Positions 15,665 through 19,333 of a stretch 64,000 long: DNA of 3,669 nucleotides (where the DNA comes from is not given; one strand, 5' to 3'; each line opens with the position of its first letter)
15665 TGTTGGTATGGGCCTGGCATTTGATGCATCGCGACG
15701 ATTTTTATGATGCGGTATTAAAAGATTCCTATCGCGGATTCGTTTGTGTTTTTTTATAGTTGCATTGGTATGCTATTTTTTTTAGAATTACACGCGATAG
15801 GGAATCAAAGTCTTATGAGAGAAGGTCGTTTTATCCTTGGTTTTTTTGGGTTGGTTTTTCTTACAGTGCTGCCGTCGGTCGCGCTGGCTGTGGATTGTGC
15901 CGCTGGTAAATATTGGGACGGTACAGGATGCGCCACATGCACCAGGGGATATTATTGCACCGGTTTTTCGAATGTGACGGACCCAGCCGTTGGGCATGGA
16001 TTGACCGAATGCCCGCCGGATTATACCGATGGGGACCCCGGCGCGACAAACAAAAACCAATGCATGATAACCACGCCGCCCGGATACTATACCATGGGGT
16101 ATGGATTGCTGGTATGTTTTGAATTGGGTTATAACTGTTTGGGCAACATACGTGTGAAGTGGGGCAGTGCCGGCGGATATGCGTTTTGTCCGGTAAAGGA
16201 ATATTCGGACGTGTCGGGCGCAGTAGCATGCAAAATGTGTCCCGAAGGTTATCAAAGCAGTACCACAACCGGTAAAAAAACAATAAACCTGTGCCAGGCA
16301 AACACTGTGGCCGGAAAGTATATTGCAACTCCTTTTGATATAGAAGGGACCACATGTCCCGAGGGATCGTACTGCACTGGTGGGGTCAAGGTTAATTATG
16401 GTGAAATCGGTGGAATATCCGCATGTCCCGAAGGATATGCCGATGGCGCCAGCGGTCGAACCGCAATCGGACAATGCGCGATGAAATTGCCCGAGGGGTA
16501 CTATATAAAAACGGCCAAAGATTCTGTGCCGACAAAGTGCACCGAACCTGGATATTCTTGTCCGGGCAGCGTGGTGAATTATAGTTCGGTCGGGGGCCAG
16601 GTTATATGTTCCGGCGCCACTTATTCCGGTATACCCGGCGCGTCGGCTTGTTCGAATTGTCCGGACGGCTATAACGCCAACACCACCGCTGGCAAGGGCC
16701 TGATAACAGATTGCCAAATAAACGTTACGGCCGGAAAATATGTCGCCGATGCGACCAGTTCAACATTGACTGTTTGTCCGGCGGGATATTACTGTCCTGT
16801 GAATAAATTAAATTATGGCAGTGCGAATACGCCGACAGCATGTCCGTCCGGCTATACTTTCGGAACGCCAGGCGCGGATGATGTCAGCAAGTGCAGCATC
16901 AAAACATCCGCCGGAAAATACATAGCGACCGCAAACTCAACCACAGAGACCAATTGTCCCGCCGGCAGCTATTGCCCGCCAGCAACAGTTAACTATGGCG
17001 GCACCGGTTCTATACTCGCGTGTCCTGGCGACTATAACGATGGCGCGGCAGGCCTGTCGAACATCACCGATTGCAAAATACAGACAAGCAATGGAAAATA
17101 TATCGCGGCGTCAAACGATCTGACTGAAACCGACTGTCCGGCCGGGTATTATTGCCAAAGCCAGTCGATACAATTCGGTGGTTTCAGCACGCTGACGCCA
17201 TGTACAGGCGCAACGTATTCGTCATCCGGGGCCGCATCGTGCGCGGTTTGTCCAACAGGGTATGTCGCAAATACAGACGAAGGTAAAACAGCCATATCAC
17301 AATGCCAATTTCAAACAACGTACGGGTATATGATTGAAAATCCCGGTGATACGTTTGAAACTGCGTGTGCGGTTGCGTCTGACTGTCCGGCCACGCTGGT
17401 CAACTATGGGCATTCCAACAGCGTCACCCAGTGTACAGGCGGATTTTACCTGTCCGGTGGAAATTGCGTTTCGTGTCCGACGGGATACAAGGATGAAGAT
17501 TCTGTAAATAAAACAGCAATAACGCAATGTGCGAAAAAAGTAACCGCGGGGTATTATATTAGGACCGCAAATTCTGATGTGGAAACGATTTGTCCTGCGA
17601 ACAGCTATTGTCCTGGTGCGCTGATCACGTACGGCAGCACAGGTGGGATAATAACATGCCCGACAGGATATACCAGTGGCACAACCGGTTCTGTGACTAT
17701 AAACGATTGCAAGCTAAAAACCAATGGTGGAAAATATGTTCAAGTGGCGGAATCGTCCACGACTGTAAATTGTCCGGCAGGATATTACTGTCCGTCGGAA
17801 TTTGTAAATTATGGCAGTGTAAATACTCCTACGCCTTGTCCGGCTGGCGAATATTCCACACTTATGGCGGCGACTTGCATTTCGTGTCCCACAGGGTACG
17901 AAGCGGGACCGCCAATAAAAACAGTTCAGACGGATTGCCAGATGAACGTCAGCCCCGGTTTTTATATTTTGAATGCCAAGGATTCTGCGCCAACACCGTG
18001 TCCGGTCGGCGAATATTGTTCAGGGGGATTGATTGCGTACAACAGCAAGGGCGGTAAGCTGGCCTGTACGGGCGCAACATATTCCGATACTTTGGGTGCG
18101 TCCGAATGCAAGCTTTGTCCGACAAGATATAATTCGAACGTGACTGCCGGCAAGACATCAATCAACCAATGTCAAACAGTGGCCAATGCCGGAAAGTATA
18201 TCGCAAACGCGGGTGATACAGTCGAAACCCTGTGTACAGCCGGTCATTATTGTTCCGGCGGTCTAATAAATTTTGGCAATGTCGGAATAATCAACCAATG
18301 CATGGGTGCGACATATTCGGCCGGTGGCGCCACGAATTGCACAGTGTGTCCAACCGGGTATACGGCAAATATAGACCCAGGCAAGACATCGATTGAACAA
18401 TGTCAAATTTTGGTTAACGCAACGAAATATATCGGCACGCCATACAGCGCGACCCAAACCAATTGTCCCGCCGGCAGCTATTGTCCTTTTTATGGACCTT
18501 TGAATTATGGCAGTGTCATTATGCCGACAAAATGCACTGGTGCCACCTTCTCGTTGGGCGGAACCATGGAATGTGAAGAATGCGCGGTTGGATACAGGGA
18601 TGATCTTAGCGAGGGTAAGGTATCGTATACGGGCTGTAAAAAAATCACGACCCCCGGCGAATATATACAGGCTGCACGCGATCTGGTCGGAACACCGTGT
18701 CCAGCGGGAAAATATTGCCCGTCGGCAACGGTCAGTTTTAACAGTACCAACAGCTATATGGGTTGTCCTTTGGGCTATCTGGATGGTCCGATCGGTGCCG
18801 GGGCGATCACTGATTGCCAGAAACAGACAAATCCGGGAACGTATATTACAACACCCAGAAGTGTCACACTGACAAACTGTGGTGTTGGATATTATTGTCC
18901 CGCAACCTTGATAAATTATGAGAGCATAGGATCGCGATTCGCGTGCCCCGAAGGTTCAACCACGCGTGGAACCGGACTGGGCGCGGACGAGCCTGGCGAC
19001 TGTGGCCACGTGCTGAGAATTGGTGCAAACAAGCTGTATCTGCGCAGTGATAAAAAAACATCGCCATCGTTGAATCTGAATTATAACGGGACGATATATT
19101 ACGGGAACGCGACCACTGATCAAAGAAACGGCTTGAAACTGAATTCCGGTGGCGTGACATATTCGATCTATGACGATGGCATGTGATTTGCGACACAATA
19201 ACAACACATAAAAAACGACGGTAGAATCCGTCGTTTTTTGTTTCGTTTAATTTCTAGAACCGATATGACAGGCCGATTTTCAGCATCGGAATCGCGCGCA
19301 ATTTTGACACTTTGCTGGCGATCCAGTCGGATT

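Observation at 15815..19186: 1123-aa secreted protein made of about 15 Cys-rich CPxGYYC modules (eukaryote-like ephrin-receptor/GCC2-GCC3 style)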

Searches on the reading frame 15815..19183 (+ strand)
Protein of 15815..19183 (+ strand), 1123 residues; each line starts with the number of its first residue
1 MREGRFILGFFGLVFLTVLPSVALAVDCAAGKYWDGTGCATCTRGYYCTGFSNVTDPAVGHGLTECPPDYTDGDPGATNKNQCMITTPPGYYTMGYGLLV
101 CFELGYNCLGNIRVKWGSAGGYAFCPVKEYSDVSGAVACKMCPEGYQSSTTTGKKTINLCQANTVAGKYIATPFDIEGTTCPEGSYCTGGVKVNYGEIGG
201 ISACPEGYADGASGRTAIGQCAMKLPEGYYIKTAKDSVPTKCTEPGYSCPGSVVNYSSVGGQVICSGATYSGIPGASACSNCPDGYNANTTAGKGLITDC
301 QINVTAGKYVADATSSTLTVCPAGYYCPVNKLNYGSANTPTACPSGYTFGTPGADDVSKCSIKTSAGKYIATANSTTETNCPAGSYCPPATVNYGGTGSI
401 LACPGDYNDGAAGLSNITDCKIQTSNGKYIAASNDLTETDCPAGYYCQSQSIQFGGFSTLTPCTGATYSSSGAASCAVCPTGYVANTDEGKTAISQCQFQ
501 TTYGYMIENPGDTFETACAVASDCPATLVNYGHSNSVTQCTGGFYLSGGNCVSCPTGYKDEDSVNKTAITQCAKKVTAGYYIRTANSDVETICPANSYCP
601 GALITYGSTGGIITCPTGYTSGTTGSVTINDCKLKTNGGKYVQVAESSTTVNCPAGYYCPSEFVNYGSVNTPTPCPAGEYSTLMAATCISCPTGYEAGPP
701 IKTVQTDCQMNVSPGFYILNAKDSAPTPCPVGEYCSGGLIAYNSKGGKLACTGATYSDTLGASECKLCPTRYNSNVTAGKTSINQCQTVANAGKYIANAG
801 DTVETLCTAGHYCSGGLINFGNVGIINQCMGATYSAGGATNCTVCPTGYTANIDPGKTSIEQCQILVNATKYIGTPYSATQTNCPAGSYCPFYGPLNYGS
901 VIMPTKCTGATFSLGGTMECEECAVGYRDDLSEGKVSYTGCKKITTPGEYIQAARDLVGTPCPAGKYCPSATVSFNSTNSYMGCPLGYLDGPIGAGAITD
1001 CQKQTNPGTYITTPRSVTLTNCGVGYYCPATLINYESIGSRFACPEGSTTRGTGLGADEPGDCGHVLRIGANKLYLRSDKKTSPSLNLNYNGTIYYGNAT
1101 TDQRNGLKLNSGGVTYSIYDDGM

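Call 3: search_protein_families(library=pfam, proteins=[window:15815-19183:+], max_evalue=1)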
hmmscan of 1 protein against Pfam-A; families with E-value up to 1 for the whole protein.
window:15815-19183:+ (1123 aa): 0 families
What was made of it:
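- On Pfam PF07699 Ephrin_rec_like (GCC2_GCC3): The whole protein gives 0 Pfam hits at E <= 1 (call 3).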

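Call 4: search_protein_families(library=ncbifam, proteins=[window:15815-19183:+], max_evalue=1)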
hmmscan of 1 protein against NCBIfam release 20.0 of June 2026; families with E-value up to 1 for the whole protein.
window:15815-19183:+ (1123 aa): 1 family
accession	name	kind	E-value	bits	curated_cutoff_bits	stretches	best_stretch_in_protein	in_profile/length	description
TIGR00274.1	TIGR00274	equivalog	0.43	9.6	302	0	257-301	54-98/291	N-acetylmuramic acid 6-phosphate etherase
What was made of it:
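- Tried and rejected: Pfam and NCBIfam on the whole protein gave nothing useful (calls 3, 4).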

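Call 7: find_homologous_proteins(query=window:15815-19183:+)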
Query window:15815-19183:+ (1123 aa): 268 proteins with E <= 0.001 among 8000 candidates; the best 120 are listed.
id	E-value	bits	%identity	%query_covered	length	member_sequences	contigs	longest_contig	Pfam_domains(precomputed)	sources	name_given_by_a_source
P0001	0.0e+0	2574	100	100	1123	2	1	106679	-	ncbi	-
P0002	0.0e+0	1641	65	99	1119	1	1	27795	-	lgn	-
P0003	1.4e-222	760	45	58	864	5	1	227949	-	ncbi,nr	ncbi:MAG TPA: hypothetical protein PKJ33_02050 [Alphaproteobacteria bacterium]|nr:hypothetical prote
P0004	8.9e-150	519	39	65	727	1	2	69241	-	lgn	-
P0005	1.6e-134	468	38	55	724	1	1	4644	-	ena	-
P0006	2.0e-120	422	34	54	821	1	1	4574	-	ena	-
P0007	3.1e-114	401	32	75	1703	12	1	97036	-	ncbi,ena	-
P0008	4.9e-111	391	35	67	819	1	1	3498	-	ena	-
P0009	1.9e-107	379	34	45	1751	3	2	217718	-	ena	-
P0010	3.3e-106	375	29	90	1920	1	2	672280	-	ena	-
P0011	3.4e-98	348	31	93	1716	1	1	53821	-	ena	-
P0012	3.7e-95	338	29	93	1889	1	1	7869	-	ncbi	-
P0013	1.0e-94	337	27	73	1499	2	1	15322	-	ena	-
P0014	3.7e-91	325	30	51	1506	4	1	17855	PF09479.17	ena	-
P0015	2.9e-88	315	28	94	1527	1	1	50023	-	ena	-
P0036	4.8e-74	268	30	75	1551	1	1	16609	PF09479.17,PF07963.18,PF23091.3,PF07699.20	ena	-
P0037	1.0e-73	267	30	50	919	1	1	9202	PF09479.17,PF07699.20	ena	-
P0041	3.2e-71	259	30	49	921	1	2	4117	PF07699.20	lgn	-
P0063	5.5e-62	228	30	51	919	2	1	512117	PF07699.20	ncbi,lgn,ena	-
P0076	5.0e-58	215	27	84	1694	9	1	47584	PF09479.17,PF07699.20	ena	-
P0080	1.6e-56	210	29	77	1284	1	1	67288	PF09479.17,PF07699.20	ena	-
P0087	3.6e-55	206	35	48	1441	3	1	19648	PF09479.17,PF07562.21,PF23091.3,PF07699.20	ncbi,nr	ncbi:MAG: InlB B-repeat-containing protein, partial [Bacilli bacterium]|nr:InlB B-repeat-containing 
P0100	7.8e-53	198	47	11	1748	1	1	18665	PF07699.20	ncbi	-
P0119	2.1e-44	170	28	82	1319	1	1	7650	PF09479.17,PF07699.20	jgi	-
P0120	2.2e-44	170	34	26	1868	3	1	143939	PF09479.17,PF07699.20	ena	-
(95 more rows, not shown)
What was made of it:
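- On Pfam PF07699 Ephrin_rec_like (GCC2_GCC3): 10 of the 120 best homologues carry a precomputed PF07699 annotation (call 7).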

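Call 8: list_cluster_members(proteins=[P0001, P0002, P0003, P0007])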
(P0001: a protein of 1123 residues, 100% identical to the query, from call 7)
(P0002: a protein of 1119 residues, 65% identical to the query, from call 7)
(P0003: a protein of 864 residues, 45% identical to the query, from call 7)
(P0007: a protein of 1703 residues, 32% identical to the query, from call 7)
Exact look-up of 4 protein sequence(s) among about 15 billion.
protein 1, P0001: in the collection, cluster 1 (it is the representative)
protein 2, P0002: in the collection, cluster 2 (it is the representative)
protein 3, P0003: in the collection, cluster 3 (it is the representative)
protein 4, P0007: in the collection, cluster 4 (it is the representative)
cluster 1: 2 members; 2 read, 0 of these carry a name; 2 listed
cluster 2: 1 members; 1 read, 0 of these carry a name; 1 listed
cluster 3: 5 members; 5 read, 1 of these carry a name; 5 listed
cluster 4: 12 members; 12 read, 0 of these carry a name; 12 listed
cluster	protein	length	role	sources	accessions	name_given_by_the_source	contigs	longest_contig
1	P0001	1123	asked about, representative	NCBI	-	-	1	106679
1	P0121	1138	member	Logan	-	-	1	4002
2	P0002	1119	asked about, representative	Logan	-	-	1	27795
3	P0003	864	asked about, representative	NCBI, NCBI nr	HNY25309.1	MAG TPA: hypothetical protein PKJ33_02050 [Alphaproteobacteria bacterium] | hypothetical protein [Alphaproteobacteria bacterium]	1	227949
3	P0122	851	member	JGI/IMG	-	-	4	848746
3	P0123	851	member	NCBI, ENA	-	-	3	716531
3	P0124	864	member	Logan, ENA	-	-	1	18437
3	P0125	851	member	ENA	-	-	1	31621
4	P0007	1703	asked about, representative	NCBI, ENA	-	-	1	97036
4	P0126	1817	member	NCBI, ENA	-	-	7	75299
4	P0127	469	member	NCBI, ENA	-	-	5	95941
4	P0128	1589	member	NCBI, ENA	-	-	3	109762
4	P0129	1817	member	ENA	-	-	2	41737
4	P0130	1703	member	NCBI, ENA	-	-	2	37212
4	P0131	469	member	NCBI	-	-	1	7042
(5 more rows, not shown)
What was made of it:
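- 15815..19186 (+): Complete gene: 1123 codons plus stop. The protein is 100% identical to P0001, an unnamed NCBI protein on a 106,679-nt contig (calls 7, 8).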

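Call 13: find_encoding_contigs(protein=P0002, flank=8000, max_places=3)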
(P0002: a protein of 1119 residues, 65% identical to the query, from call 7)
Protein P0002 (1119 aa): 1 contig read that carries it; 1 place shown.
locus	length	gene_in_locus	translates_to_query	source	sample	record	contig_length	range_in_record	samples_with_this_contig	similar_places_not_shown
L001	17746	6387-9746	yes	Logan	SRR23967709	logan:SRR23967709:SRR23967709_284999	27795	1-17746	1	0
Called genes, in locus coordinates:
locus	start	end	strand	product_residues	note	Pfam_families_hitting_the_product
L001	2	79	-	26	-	?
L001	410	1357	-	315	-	PF04055:Radical_SAM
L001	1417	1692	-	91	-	-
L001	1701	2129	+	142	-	-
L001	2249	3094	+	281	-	PF12385:Peptidase_C70 (faint), PF13529:Peptidase_C39_2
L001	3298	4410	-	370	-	PF07690:MFS_1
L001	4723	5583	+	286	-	PF11276:DUF3078 (weak)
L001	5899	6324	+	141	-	-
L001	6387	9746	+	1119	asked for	-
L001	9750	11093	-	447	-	PF13174:TPR_6 (faint), PF13424:TPR_12 (faint), PF24575:TPR_Slam, PF00515:TPR_1 (faint), PF07719:TPR_2 (faint), PF13432:TPR_16 (weak), PF14559:TPR_19, PF04575:SlipAM, +1 more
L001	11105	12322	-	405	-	-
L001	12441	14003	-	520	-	-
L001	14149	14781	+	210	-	PF03729:DUF308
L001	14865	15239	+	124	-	-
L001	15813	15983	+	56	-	-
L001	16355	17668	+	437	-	PF13173:AAA_14, PF13635:DUF4143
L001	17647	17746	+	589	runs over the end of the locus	PF03235:GmrSD_N, PF07510:GmrSD_C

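Call 14: find_encoding_contigs(protein=P0003, flank=8000, max_places=3)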
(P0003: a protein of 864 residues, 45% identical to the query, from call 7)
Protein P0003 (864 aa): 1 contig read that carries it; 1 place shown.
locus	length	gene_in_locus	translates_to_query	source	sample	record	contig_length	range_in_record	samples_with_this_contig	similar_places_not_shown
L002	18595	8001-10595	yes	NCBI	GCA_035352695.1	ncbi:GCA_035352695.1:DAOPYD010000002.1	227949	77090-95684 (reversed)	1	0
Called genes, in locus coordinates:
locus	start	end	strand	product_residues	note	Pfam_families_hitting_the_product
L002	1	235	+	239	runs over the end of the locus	-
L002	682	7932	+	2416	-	PF09479:Flg_new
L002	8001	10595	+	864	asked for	-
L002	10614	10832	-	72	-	-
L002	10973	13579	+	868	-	PF07517:SecA_DEAD, PF00270:DEAD (weak), PF01043:SecA_PP_bind, PF21090:P-loop_SecA, PF07516:SecA_SW, PF02810:SEC-C (weak)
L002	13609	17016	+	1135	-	PF02811:PHP, PF07733:DNA_pol3_alpha, PF17657:DNA_pol3_finger, PF14579:HHH_6, PF01336:tRNA_anti-codon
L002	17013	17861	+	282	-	PF01795:Methyltransf_5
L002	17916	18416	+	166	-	-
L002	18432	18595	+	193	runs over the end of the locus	-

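Call 15: find_encoding_contigs(protein=P0001, flank=8000, max_places=3)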
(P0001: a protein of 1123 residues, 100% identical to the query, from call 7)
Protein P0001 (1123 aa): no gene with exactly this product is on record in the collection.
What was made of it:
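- Tried and rejected: find_encoding_contigs found no record of P0001 itself (call 15).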

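Call 79: search_protein_families(library=pfam, proteins=[P0006, P0014], max_evalue=0.001)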
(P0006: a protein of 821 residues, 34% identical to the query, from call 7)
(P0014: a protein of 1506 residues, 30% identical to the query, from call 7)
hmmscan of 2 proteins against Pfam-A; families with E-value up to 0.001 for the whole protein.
P0006 (821 aa): 2 families
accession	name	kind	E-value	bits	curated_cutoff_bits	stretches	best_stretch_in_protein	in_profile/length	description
PF00754.31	F5_F8_type_C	-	0.00015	22.3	28.2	0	82-148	13-82/127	F5/8 type C domain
PF07699.19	Ephrin_rec_like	-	0.00064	19.9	23.1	1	636-675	1-41/48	Tyrosine-protein kinase ephrin type A/B receptor-like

P0014 (1506 aa): 1 family
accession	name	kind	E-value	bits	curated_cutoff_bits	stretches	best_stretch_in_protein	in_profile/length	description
PF09479.16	Flg_new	-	1.4e-09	38.3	27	1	90-157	2-64/65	Listeria-Bacteroides repeat domain (List_Bact_rpt)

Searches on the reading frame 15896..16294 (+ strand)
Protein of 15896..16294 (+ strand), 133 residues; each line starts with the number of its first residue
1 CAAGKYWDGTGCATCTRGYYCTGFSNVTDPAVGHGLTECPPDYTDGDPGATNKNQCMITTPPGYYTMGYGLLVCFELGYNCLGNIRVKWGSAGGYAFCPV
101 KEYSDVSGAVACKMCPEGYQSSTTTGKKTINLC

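Call 10: search_protein_families(library=pfam, proteins=[window:15896-16294:+], max_evalue=10)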
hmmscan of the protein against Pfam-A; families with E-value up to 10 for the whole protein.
seq(133 aa): 4 families
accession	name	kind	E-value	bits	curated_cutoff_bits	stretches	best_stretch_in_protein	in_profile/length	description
PF07699.19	Ephrin_rec_like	-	2.9e-05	24.2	23.1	2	98-131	14-46/48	Tyrosine-protein kinase ephrin type A/B receptor-like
PF23091.2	TNFR_ELAPOR1_6th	-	0.12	12.7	33.2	2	96-118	15-35/41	ELAPOR1-like, TNF receptor-like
PF07562.20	NCD3G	-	0.35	11.2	38.9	1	98-121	32-54/54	Nine Cysteines Domain of family 3 GPCR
PF24633.1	DUF7630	-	1.6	9.3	27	1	111-126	24-39/45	Domain of unknown function (DUF7630)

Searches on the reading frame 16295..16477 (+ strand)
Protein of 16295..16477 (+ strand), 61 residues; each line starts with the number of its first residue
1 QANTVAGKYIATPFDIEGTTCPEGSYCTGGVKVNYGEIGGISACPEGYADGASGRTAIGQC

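Call 10: search_protein_families(library=pfam, proteins=[window:16295-16477:+], max_evalue=10)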
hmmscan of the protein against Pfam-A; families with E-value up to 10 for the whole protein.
seq(61 aa): 2 families
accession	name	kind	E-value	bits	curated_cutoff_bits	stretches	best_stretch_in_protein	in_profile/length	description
PF24634.1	DUF7631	-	0.0076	17.1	27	1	20-34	8-22/50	Domain of unknown function (DUF7631)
PF14625.12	Lustrin_cystein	-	0.0093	16.7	27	1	18-32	24-38/46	Lustrin, cysteine-rich repeated domain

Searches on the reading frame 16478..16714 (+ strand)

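Call 10: search_protein_families(library=pfam, proteins=[window:16478-16714:+], max_evalue=10)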
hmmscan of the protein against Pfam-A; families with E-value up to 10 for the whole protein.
seq(79 aa): 1 family
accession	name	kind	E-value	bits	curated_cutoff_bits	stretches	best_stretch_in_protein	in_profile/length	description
PF24633.1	DUF7630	-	0.034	14.7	27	1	58-71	25-38/45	Domain of unknown function (DUF7630)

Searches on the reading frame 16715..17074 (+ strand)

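Call 10: search_protein_families(library=pfam, proteins=[window:16715-17074:+], max_evalue=10)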
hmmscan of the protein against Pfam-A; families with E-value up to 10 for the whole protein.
seq(120 aa): 7 families
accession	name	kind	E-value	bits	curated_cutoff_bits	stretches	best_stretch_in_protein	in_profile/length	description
PF07699.19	Ephrin_rec_like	-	0.0053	17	23.1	2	7-60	1-48/48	Tyrosine-protein kinase ephrin type A/B receptor-like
PF25454.1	zf-C3HC4_IRF-2BP1_2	-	0.0065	17.1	26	1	68-88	33-53/72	IRF-2BP1/2 C3HC4 zinc finger domain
PF17185.10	NlpE_C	-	0.12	13.2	22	0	5-31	7-33/90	NlpE C-terminal OB domain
PF00734.23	CBM_1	-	0.17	12.3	20.6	1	19-28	14-23/29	Fungal cellulose binding domain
PF14625.12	Lustrin_cystein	-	0.57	11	27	2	19-30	25-36/46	Lustrin, cysteine-rich repeated domain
PF03995.18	Inhibitor_I36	-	0.64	10.4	21.1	1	76-101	3-28/69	Peptidase inhibitor family I36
PF25016.1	EGF_Pikachurin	-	6.8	7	27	1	77-87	3-13/30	Pikachurin, EGF-like domain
